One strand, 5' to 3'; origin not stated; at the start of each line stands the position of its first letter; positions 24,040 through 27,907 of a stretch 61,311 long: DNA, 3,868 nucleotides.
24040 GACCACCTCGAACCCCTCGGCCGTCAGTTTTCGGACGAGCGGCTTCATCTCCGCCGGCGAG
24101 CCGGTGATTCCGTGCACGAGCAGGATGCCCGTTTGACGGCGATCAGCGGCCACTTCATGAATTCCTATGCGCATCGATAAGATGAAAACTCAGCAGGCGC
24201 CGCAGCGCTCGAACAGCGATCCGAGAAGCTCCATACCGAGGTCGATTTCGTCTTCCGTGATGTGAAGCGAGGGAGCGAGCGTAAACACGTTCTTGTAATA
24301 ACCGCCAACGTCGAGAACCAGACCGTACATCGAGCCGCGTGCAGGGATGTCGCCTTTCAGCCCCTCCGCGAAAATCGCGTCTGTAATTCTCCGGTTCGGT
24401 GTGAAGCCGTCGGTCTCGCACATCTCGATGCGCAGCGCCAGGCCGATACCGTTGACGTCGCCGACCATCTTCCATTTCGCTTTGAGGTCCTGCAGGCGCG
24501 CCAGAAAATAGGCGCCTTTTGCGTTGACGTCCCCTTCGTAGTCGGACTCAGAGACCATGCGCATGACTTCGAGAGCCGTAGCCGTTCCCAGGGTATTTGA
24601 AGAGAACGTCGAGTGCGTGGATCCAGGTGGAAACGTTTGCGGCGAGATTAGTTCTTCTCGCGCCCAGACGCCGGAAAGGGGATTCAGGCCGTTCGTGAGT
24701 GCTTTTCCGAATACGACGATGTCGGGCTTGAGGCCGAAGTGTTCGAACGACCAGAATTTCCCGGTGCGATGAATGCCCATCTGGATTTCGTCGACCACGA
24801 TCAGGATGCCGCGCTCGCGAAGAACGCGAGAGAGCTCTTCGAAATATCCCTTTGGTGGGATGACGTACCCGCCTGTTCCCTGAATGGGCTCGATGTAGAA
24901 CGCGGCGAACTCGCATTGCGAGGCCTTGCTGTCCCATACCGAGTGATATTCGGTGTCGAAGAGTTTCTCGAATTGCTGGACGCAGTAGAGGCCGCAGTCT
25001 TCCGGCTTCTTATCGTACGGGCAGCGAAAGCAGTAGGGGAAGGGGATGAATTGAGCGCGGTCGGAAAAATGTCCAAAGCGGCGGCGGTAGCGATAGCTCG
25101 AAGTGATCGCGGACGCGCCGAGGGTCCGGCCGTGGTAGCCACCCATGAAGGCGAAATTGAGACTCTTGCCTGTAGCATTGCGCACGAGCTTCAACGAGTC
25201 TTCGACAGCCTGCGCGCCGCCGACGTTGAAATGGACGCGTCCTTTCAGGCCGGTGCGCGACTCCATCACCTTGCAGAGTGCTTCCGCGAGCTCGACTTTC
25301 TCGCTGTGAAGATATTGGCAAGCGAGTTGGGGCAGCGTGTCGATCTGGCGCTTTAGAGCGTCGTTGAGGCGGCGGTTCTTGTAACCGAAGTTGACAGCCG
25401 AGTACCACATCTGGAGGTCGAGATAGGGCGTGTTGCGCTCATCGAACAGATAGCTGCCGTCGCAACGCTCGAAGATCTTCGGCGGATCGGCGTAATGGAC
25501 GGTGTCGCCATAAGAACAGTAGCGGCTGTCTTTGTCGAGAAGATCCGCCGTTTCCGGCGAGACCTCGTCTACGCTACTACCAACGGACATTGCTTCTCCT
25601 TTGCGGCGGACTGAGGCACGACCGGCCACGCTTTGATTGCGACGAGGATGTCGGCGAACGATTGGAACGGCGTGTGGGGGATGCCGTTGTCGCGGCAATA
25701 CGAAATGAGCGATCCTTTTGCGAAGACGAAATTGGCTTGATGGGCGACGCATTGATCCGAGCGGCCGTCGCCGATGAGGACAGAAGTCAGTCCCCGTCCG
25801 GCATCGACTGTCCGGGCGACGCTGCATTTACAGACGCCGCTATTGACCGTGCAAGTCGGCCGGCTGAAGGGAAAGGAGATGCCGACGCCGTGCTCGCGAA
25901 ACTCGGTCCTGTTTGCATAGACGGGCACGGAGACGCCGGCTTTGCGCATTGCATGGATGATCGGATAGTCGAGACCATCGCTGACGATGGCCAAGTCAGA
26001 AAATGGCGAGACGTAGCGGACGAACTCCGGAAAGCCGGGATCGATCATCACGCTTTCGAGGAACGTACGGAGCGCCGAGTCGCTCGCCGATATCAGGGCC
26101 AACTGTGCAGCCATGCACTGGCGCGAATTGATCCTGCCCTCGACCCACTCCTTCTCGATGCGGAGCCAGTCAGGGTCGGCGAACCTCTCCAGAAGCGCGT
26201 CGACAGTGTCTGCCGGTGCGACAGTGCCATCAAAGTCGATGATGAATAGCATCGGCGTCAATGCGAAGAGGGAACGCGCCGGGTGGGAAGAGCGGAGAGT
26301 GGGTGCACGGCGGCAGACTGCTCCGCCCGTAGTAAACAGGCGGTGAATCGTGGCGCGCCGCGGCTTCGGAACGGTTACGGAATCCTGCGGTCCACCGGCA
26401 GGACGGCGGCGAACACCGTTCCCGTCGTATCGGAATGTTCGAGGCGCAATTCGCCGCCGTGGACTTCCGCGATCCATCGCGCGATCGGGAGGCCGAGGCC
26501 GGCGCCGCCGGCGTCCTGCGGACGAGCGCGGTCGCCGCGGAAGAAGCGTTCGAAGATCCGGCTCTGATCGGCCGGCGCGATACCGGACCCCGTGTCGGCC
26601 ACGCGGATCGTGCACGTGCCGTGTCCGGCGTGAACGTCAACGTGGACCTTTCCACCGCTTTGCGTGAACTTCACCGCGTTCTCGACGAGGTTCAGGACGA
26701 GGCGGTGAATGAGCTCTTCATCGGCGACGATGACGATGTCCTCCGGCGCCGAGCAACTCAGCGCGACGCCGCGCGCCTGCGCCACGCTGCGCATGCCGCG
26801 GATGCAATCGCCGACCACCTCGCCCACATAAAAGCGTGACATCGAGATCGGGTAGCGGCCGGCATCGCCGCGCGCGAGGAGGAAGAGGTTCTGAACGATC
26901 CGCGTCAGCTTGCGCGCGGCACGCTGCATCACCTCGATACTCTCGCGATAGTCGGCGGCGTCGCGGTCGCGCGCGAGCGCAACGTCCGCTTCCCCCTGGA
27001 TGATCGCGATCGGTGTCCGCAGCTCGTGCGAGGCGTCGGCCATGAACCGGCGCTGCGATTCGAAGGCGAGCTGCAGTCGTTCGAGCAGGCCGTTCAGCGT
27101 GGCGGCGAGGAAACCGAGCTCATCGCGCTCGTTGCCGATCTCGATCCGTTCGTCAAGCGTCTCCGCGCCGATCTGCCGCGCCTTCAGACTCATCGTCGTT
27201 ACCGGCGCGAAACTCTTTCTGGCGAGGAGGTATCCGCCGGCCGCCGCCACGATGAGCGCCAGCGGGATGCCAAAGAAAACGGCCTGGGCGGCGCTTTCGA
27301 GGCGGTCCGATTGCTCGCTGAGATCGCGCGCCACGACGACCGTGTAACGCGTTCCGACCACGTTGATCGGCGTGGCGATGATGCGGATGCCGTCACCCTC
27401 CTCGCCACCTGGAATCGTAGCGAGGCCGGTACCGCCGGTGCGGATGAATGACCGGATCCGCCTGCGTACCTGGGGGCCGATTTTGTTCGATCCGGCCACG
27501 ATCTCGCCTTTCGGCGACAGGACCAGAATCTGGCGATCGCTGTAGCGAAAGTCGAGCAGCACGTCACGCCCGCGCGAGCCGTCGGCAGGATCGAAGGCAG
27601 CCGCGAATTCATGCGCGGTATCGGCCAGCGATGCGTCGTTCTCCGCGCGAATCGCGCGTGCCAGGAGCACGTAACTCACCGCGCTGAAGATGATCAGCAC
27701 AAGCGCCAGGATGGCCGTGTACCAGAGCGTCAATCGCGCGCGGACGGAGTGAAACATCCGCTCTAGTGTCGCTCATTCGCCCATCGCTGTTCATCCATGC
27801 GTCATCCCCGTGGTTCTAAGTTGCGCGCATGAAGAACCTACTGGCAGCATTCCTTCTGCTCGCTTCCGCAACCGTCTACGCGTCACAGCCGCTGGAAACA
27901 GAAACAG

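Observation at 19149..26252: Tightly coupled carrier-protein / two-aminotransferase / paired-SMR operon with a convergent Fem-like GNAT + arginase-fold pair: candidate undescribed envelope amine- or aminoacyl-decoration pathway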

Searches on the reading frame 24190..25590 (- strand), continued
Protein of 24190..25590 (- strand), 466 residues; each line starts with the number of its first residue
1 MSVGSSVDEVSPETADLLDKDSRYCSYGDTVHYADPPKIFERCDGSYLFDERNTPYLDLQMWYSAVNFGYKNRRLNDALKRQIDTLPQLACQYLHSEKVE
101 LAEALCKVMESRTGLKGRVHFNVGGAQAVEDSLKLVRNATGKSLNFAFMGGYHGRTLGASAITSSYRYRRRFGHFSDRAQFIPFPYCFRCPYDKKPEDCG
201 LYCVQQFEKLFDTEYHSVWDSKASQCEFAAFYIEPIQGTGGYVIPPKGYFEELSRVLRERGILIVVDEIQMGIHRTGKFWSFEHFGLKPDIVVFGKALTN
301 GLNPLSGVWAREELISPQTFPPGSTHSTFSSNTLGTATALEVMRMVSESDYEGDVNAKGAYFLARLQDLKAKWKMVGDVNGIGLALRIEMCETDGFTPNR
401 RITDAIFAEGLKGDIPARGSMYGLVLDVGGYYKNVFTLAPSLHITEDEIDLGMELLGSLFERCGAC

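Call 71: search_protein_families(library=pfam, proteins=[L095:14791-15537:-, L095:15542-16675:-, L095:16675-18096:-, L101:279-1409:+, L103:4322-5092:-, L137:10883-11386:+, L137:11581-12378:+, L137:12850-14319:+], max_evalue=0.001)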
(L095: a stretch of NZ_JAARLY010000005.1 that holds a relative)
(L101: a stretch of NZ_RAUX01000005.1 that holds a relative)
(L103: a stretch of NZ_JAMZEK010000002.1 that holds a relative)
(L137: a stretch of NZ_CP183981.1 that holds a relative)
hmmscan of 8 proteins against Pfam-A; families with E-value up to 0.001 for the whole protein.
L095:14791-15537:- (248 aa): 8 families
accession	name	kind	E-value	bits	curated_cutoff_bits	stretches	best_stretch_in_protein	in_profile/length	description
PF00005.33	ABC_tran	-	5.5e-32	111.7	25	1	34-182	2-137/137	ABC transporter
PF02463.25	SMC_N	-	3.1e-08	33.8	40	1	142-226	125-211/220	RecF/RecN/SMC N terminal domain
PF13304.12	AAA_21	-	1.1e-07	32.7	27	0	137-217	221-303/304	AAA domain, putative AbiEii toxin, Type IV TA system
PF13481.12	AAA_25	-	7.8e-06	26.1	27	0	40-62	30-52/195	AAA domain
PF13191.12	AAA_16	-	2.6e-05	25.2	32.6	1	32-198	12-158/167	AAA ATPase domain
PF03215.21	Rad17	-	8.2e-05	23.1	23.8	1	44-66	46-68/186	Rad17 P-loop domain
PF13555.12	AAA_29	-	0.00014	22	27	1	37-60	16-39/61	P-loop containing region of AAA domain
PF03193.22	RsgA_GTPase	-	0.00016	22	30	1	29-98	93-160/174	RsgA GTPase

L095:15542-16675:- (377 aa): 2 families
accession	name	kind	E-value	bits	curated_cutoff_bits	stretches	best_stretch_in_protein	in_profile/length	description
PF02687.27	FtsX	-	1.5e-09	38.4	25.5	1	260-372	2-120/120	FtsX-like permease C-terminal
PF12704.14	MacB_PCD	-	4e-05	24.4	27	1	38-224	23-205/207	MacB-like periplasmic core domain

L095:16675-18096:- (473 aa): 1 family
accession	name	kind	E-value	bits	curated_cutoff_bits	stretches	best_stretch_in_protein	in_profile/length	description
PF02321.23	OEP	-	7.4e-39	133.9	22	2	277-458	6-187/187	Outer membrane efflux protein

L101:279-1409:+ (376 aa): 1 family
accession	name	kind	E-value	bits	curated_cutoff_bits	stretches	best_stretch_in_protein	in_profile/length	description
PF00149.33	Metallophos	-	1e-14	55.9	21.5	1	103-319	2-188/191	Calcineurin-like phosphoesterase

L103:4322-5092:- (256 aa): 1 family
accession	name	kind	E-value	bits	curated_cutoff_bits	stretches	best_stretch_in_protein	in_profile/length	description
PF06629.18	MipA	-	1.1e-24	88.2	24.2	1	32-255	1-220/221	MltA-interacting protein MipA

L137:10883-11386:+ (167 aa): 0 families

L137:11581-12378:+ (265 aa): 1 family
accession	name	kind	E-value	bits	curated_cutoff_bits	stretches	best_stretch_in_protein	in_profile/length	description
PF00557.29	Peptidase_M24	-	1.5e-48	165.8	23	1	12-240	2-207/208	Metallopeptidase family M24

L137:12850-14319:+ (489 aa): 2 families
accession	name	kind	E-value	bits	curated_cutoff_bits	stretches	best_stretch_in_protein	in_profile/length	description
PF01551.29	Peptidase_M23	-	3e-32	111.1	28.7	1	386-484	2-96/96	Peptidase family M23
PF05569.17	Peptidase_M56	-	6.1e-22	78.6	31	1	43-254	36-250/296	BlaR1 peptidase M56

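Call 76: find_homologous_proteins(query=L089:7806-10019:+, max_evalue=1e-10)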
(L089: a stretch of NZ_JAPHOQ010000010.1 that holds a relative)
Query L089:7806-10019:+ (737 aa): 466 proteins with E <= 1e-10 among 8000 candidates; the best 120 are listed.
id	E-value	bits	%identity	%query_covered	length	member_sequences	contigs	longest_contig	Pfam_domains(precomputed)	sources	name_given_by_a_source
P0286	0.0e+0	1536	90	99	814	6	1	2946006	PF01041.24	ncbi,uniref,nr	ncbi:cell wall biosynthesis regulatory pyridoxal phosphate-dependent protein [Legionella cherrii]|un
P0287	0.0e+0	1403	79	99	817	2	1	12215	PF01041.24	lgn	-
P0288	0.0e+0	1065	62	99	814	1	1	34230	PF01041.24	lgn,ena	-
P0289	0.0e+0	1053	61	99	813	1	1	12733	PF01041.24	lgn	-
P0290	0.0e+0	1015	60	99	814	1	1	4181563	PF01041.24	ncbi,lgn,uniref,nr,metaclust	ncbi:DegT/DnrJ/EryC1/StrS family aminotransferase [Legionella fallonii]|uniref:DegT/DnrJ/EryC1/StrS 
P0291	1.1e-254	865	60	84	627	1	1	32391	PF01041.24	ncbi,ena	-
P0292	2.8e-127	444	46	56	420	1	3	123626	PF01041.24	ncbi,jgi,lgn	jgi:perosamine synthetase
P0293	2.4e-91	325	38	55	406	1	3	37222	PF01041.24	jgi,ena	-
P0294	1.3e-89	320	39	56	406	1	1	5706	PF01041.24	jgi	-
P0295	1.9e-86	309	41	54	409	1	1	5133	PF01041.24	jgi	-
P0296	1.2e-85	307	38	54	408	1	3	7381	PF01041.24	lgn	-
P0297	1.9e-63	233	34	55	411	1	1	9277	PF01041.24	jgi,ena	-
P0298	7.7e-63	231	34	55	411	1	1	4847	PF01041.24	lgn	-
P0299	1.5e-62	230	33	55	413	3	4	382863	PF01041.24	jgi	-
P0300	9.5e-62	227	33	55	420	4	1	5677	PF01041.24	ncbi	-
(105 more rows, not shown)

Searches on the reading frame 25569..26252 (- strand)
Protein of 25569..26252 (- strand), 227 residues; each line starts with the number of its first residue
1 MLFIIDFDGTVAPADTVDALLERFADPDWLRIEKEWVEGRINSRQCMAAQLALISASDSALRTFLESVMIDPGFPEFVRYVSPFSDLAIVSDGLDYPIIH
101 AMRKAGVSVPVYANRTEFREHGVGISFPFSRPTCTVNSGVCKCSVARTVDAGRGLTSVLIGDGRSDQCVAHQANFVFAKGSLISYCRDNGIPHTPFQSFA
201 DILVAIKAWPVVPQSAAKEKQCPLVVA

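Call 4: search_protein_families(library=pfam, proteins=[window:25569-26252:-], max_evalue=0.01)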
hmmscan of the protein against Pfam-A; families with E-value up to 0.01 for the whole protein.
window:25569-26252:- (227 aa): 2 families
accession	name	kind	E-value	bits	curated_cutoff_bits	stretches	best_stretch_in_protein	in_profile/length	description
PF12710.13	HAD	-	3.1e-08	34.7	27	1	4-170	2-188/189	haloacid dehalogenase-like hydrolase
PF06888.18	Put_Phosphatase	-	8.6e-07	29.1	27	1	2-171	2-186/234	Putative Phosphatase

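Call 5: search_protein_families(library=ncbifam, proteins=[window:25569-26252:-], max_evalue=0.01)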
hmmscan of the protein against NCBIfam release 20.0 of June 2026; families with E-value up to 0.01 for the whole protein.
window:25569-26252:- (227 aa): 4 families
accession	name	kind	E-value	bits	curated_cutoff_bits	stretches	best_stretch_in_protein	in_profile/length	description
NF007103.0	PRK09552.1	equivalog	7.3e-33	114.1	292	1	3-207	6-213/220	2-hydroxy-3-keto-5-methylthiopentenyl-1-phosphate phosphatase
TIGR03333.1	salvage_mtnX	equivalog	1.3e-28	100.5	303.2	1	3-207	2-209/214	2-hydroxy-3-keto-5-methylthiopentenyl-1-phosphate phosphatase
TIGR01489.1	DKMTPPase-SF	subfamily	6.1e-25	88.4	81.55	1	2-179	3-187/188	MtnX-like HAD-IB family phosphatase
TIGR01488.1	HAD-SF-IB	subfamily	9e-18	64.8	45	1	2-170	1-174/177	HAD-IB family phosphatase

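Call 59: search_solved_structures(query=window:25569-26252:-, max_evalue=0.001)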
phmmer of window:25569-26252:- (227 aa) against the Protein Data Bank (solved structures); distinct sequences matched with E-value up to 0.001: 7.
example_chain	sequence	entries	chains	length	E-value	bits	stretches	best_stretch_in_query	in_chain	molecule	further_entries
2fea_A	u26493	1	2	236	2.7e-21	79.5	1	3-206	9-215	2-hydroxy-3-keto-5-methylthiopentenyl-1-phosphate phosphatase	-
1f5s_A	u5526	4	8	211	0.00045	23.2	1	2-119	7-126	PHOSPHOSERINE PHOSPHATASE (PSP) | Phosphoserine Phosphatase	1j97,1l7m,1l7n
6hyy_A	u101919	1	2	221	0.00052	23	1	5-189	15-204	Phosphoserine phosphatase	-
6q6j_A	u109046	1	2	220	0.00052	23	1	5-189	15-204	Phosphoserine phosphatase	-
1nnl_A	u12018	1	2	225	0.00055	22.9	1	5-189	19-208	L-3-phosphoserine phosphatase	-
6hyj_A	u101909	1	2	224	0.00056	22.9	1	5-189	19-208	Phosphoserine phosphatase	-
1l8l_A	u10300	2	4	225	0.00076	22.5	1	5-189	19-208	L-3-phosphoserine phosphatase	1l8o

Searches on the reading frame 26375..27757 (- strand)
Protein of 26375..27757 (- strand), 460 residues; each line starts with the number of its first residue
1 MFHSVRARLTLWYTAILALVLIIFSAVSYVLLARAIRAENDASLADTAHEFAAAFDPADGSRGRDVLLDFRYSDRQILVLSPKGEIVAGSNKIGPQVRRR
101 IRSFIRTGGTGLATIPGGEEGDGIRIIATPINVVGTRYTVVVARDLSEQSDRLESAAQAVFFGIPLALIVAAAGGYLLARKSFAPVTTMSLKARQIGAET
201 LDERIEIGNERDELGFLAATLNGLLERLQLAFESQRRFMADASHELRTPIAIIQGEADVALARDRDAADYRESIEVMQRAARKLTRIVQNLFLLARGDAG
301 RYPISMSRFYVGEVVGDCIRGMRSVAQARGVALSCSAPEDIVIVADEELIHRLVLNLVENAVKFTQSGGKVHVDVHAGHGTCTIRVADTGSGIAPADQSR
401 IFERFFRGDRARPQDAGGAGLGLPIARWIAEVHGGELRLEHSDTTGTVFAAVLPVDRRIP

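Call 57: search_protein_families(library=ncbifam, proteins=[window:26375-27757:-], max_evalue=0.00001)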
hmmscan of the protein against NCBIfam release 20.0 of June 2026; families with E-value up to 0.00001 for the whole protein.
window:26375-27757:- (460 aa): 78 families (the best 25 are shown)
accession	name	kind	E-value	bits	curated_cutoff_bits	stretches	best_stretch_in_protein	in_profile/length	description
TIGR01386.1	cztS_silS_copS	subfamily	1.3e-77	261.7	292.55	1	4-450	3-453/457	heavy metal sensor histidine kinase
NF041735.1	hist_kin_RppB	equivalog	6.3e-60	203.2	400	1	231-454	212-438/438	two-component system sensor histidine kinase RppB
NF046044.1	PnpS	equivalog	4.1e-55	187.4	400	1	235-454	170-390/390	two-component system histidine kinase PnpS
NF040691.1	MtrAB_MtrB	equivalog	1.8e-53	182.3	450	1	89-455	113-492/507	MtrAB system histidine kinase MtrB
NF012163.2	BaeS_SmeS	equivalog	2.7e-53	181.5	500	1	158-447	164-450/457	sensor histidine kinase efflux regulator BaeS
NF033092.0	HK_WalK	equivalog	1.1e-50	172.9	725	2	234-455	371-594/594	cell wall metabolism sensor histidine kinase WalK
NF007837.0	PRK10549.1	equivalog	7.7e-50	169.9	603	1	158-458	164-461/466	envelope stress sensor histidine kinase BaeS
TIGR02966.1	phoR_proteo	equivalog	4.2e-48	164.1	334.2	1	234-452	113-332/333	phosphate regulon sensor histidine kinase PhoR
NF052314.1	T9SS_HK_PorY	subfamily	2e-46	158.9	350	1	120-441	96-407/418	PorY family sensor histidine kinase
NF045903.1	CuHisKinLciSLeg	equivalog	1.2e-45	156.5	700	1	162-453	66-356/357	copper-responsive two-component system sensor histidine kinase LciS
NF047874.1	MASE3_PAS_HK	subfamily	6.1e-41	140.9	560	1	232-456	395-626/655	MASE3 domain-containing sensor histidine kinase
NF007345.0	PRK09835.1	subfamily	9.9e-39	133.2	423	1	177-454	204-479/482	Cu(+)/Ag(+) sensor histidine kinase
NF007898.0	PRK10604.1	equivalog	2.1e-37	129.3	478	1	166-459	149-427/433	two-component system sensor histidine kinase RstB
NF008312.0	PRK11100.1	equivalog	2.4e-36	125.6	356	1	127-454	150-473/477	two-component system sensor histidine kinase CreC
NF007664.1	PRK10337.1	equivalog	6.7e-36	123.9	475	1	135-446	131-435/442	quorum sensing histidine kinase QseC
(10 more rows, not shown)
